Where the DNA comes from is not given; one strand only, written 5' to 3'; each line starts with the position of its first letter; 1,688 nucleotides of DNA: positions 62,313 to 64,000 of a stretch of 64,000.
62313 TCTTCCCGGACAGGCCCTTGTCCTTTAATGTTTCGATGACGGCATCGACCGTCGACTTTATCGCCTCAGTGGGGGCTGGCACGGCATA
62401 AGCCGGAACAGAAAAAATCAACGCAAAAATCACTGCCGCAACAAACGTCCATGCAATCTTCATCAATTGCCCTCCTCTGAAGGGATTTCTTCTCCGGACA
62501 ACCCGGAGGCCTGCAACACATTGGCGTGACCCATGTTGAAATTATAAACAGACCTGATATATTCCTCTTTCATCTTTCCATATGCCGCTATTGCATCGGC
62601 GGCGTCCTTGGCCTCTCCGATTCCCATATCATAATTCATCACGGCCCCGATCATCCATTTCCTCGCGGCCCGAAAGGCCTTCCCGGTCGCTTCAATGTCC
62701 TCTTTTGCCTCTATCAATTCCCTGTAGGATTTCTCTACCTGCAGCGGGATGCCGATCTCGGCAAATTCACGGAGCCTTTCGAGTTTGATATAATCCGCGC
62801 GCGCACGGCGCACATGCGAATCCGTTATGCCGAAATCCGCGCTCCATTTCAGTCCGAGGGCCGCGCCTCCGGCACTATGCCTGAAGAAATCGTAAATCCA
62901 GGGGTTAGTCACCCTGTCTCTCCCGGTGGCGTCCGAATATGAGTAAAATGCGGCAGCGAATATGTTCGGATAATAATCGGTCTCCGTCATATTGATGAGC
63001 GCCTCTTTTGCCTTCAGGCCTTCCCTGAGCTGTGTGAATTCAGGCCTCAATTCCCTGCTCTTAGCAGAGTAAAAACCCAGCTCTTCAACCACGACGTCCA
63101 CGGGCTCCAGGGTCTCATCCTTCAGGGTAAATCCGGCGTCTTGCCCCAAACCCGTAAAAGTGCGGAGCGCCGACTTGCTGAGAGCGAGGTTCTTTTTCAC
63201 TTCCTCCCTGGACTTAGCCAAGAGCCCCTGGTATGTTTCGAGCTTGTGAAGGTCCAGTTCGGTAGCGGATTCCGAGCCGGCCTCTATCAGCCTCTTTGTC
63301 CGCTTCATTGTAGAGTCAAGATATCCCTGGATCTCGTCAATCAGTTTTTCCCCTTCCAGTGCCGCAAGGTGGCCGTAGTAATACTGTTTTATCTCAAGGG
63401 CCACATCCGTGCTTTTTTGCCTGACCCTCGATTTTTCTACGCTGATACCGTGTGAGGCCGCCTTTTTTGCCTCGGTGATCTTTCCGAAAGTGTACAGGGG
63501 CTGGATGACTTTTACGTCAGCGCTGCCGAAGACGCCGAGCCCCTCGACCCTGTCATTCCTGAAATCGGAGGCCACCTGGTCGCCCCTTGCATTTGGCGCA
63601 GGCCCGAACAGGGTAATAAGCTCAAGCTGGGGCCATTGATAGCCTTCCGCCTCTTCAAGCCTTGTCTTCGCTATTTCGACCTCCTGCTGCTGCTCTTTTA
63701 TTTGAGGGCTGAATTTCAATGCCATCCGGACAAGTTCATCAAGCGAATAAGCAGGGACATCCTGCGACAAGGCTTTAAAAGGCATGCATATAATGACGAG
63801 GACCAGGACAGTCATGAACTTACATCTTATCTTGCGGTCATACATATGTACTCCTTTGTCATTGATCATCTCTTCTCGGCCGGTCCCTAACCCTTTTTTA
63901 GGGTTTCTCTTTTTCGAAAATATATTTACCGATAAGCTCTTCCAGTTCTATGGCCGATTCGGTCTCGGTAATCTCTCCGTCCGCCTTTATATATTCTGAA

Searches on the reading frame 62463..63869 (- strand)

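Call 63: search_protein_families(library=pfam, proteins=[window:62463-63869:-], max_evalue=0.001)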
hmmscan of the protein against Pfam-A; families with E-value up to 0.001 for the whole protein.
window:62463-63869:- (468 aa): 1 family
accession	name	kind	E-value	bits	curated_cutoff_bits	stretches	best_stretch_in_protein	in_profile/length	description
PF02321.23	OEP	-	5.5e-32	111.5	22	2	43-240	1-187/187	Outer membrane efflux protein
